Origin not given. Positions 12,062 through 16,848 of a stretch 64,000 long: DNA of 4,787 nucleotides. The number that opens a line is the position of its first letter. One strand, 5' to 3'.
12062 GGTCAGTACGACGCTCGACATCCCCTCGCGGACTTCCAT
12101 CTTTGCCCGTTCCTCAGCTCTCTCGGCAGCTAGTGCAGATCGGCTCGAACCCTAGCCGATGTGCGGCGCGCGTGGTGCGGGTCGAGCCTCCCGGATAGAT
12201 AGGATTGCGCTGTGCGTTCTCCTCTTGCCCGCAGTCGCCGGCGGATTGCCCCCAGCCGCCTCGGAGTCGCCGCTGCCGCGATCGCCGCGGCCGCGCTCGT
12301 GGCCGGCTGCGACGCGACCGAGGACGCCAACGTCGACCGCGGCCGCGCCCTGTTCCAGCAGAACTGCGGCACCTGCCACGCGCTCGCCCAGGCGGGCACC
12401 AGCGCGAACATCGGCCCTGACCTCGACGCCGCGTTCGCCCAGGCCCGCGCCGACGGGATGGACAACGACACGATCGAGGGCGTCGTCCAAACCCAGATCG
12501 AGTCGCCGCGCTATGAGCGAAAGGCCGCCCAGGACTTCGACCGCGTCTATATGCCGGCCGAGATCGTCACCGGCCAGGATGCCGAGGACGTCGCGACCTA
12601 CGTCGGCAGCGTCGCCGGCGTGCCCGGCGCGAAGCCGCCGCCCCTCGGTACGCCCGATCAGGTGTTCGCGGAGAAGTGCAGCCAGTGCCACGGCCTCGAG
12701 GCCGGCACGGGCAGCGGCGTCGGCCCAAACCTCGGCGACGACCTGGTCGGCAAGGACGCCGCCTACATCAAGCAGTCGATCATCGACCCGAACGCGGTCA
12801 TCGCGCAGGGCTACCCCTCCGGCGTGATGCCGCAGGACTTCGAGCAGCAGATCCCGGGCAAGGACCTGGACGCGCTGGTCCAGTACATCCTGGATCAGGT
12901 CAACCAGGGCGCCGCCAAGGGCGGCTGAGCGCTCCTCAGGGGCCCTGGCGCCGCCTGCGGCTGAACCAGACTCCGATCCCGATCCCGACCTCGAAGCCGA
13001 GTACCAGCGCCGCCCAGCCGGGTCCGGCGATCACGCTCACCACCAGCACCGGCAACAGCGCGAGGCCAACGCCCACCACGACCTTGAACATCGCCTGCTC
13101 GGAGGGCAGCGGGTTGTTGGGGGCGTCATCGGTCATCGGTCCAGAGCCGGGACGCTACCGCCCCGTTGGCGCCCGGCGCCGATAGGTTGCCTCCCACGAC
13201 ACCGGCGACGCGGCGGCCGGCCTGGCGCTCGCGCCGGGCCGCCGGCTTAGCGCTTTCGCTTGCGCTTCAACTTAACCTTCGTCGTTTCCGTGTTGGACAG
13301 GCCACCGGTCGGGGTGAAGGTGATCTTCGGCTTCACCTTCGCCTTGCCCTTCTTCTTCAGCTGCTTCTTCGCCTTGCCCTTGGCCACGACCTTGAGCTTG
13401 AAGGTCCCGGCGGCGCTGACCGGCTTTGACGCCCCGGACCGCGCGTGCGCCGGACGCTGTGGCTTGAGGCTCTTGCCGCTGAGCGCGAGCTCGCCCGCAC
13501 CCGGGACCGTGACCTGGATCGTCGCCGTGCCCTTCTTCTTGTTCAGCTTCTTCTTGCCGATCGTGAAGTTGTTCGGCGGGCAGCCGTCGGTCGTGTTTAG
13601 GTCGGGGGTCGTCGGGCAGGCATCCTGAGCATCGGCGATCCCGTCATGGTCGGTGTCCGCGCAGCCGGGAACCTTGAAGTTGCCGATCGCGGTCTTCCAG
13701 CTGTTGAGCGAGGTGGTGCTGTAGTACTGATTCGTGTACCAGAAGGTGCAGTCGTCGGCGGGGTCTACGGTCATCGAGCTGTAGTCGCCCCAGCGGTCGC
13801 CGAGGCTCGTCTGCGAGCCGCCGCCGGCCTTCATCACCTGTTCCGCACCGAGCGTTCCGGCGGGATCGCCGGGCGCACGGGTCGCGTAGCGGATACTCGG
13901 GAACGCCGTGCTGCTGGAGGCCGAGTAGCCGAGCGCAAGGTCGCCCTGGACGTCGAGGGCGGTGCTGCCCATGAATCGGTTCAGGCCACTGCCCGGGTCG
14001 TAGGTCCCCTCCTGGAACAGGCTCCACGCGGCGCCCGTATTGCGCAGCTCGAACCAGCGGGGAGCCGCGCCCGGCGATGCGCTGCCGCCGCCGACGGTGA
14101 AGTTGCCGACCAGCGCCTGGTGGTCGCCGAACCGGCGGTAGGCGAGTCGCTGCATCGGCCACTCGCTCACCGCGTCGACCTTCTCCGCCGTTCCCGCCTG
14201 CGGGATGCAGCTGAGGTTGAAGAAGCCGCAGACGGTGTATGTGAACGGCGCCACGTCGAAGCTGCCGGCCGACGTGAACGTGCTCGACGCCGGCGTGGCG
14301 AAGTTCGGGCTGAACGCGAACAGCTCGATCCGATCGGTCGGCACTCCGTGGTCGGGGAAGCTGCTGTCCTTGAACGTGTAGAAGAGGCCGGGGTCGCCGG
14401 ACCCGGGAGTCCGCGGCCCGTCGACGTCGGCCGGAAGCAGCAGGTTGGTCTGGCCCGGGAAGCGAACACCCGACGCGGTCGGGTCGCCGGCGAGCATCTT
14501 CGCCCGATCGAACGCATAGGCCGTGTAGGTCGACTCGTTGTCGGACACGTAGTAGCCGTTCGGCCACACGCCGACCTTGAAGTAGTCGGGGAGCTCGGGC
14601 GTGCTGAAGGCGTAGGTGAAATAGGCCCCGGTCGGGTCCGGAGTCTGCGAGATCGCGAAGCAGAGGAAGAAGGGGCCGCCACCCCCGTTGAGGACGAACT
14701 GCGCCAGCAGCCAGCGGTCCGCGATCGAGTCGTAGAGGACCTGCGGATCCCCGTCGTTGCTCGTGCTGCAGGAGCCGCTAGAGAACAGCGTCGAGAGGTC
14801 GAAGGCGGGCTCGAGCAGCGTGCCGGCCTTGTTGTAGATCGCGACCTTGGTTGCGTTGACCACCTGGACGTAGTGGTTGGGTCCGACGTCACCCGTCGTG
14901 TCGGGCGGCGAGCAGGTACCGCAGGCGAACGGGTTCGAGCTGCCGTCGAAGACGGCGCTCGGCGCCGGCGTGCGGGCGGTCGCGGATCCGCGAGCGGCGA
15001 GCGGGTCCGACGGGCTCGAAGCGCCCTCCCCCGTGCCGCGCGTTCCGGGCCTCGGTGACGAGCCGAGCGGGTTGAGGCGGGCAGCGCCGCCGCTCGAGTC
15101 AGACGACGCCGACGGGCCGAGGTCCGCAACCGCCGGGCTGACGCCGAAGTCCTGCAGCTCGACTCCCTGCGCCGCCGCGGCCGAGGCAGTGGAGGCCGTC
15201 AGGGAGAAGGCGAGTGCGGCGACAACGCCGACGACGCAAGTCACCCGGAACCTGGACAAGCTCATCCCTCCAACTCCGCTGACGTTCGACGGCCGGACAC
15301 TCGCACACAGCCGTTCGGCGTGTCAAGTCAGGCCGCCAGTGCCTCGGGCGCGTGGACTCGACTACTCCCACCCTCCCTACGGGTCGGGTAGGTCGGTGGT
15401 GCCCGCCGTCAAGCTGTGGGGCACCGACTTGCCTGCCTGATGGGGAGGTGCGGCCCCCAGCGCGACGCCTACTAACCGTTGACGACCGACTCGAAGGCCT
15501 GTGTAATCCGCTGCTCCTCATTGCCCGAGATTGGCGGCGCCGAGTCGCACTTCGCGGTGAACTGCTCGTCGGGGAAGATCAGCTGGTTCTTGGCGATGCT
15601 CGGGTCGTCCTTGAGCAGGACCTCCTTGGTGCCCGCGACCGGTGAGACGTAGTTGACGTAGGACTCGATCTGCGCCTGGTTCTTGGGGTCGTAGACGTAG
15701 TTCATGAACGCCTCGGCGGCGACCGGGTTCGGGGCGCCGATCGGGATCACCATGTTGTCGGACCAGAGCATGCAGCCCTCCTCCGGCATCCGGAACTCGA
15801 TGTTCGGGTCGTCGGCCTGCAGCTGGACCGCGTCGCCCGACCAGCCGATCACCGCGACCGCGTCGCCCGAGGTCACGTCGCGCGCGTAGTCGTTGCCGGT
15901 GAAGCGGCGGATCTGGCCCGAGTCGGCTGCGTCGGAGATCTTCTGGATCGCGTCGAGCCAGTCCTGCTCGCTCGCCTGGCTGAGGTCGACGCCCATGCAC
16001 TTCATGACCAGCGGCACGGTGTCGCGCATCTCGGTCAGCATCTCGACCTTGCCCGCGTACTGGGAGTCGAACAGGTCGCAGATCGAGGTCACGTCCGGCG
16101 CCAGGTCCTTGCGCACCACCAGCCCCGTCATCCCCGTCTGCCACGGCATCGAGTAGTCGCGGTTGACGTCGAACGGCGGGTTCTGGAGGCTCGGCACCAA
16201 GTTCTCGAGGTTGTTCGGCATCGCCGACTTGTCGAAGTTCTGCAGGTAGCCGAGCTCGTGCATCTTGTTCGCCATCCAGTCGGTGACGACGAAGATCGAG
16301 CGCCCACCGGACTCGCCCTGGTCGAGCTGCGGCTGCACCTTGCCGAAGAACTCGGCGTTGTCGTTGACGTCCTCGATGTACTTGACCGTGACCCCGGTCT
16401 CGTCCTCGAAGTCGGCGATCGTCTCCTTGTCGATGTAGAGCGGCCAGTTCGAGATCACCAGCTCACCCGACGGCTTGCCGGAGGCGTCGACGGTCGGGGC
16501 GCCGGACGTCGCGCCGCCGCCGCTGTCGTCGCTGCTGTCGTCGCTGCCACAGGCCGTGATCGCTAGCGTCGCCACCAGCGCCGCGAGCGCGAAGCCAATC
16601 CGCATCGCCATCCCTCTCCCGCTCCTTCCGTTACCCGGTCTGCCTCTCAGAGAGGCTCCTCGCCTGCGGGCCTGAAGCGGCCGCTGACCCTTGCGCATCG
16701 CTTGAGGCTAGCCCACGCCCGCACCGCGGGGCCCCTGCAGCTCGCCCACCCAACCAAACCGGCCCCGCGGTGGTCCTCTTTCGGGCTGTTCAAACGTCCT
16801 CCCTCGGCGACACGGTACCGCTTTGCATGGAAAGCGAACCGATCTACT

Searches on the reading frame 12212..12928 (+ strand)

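Call 33: search_protein_families(library=pfam, proteins=[window:12212-12928:+], max_evalue=0.001)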
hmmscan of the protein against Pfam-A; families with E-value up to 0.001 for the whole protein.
window:12212-12928:+ (238 aa): 4 families
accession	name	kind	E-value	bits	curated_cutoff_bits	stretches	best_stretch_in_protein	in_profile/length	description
PF00034.26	Cytochrom_C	-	5.7e-18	66.5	21.3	2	41-134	1-89/90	Cytochrome c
PF13442.11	Cytochrome_CBB3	-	1.6e-17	64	27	2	148-226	6-68/68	Cytochrome C oxidase, cbb3-type, subunit III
PF14495.11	Cytochrom_C550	-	9.5e-07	29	27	1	39-97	24-78/136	Cytochrome c-550 domain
PF02167.20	Cytochrom_C1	-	0.00036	20.7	22.8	0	37-82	11-56/219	Cytochrome C1 family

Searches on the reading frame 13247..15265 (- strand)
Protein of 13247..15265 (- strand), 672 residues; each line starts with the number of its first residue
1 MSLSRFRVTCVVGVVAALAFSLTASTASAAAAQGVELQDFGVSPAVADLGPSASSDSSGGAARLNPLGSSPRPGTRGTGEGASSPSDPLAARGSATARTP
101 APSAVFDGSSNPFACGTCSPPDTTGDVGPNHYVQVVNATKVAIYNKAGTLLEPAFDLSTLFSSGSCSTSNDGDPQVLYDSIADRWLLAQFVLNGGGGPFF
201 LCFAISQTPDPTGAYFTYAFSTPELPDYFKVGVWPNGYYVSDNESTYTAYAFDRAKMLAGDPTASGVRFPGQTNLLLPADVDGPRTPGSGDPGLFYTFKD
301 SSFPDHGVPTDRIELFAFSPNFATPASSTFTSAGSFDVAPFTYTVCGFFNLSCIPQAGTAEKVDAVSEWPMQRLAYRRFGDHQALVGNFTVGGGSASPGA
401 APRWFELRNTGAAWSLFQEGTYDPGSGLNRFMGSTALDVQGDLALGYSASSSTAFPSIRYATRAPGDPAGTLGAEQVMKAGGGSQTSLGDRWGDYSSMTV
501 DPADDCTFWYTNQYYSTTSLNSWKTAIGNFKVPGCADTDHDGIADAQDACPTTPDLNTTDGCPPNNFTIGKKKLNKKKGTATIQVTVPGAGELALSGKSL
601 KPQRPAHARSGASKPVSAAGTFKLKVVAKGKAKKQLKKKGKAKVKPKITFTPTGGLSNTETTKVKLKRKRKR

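Call 33: search_protein_families(library=pfam, proteins=[window:13247-15265:-], max_evalue=0.001)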
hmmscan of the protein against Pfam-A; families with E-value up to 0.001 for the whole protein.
window:13247-15265:- (672 aa): 0 families

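Call 91: search_protein_families(library=ncbifam, proteins=[window:13247-15265:-], max_evalue=1)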
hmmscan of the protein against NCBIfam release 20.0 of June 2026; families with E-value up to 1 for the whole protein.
window:13247-15265:- (672 aa): 2 families
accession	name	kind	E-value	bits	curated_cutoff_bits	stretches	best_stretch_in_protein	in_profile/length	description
NF053612.1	anchor_PA1041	equivalog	0.012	15.6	250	1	537-604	77-146/236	PA1041 family peptidoglycan-binding anchor lipoprotein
NF033763.1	exchanger_TraB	exception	0.013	13.5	700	1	531-563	317-349/522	outer membrane exchange protein TraB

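Call 92: search_protein_families(library=pfam, proteins=[window:13247-15265:-], max_evalue=1)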
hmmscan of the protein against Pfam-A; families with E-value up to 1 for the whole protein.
window:13247-15265:- (672 aa): 1 family
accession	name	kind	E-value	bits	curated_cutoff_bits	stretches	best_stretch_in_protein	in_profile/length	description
PF02412.23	TSP_3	-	0.0029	17.7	25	1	536-555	14-33/36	Thrombospondin type 3 repeat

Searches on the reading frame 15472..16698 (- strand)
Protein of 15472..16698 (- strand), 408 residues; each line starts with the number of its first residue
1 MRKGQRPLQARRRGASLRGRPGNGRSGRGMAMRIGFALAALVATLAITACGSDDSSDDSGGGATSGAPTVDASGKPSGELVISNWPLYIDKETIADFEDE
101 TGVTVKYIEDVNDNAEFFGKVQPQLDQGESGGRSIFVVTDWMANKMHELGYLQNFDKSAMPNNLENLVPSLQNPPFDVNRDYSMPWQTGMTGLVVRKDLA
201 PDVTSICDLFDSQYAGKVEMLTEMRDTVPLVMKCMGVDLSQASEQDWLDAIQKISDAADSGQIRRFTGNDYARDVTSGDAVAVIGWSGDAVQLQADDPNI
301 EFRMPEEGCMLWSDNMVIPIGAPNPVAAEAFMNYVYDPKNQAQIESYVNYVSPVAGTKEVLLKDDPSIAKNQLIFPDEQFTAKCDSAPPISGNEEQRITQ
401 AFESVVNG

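Call 33: search_protein_families(library=pfam, proteins=[window:15472-16698:-], max_evalue=0.001)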
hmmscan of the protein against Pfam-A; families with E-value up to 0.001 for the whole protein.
window:15472-16698:- (408 aa): 4 families
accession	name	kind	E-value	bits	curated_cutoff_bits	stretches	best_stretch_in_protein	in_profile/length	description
PF13416.11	SBP_bac_8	-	2.2e-33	116.7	27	1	93-358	2-266/279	Bacterial extracellular solute-binding protein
PF01547.30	SBP_bac_1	-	2.1e-17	64.5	26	1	91-342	12-307/307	Bacterial extracellular solute-binding protein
PF13343.11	SBP_bac_6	-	4e-15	56.4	24.6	1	144-366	22-229/245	Bacterial extracellular solute-binding protein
PF13531.11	SBP_bac_11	-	4.4e-07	30.3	25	1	93-347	16-224/227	Bacterial extracellular solute-binding protein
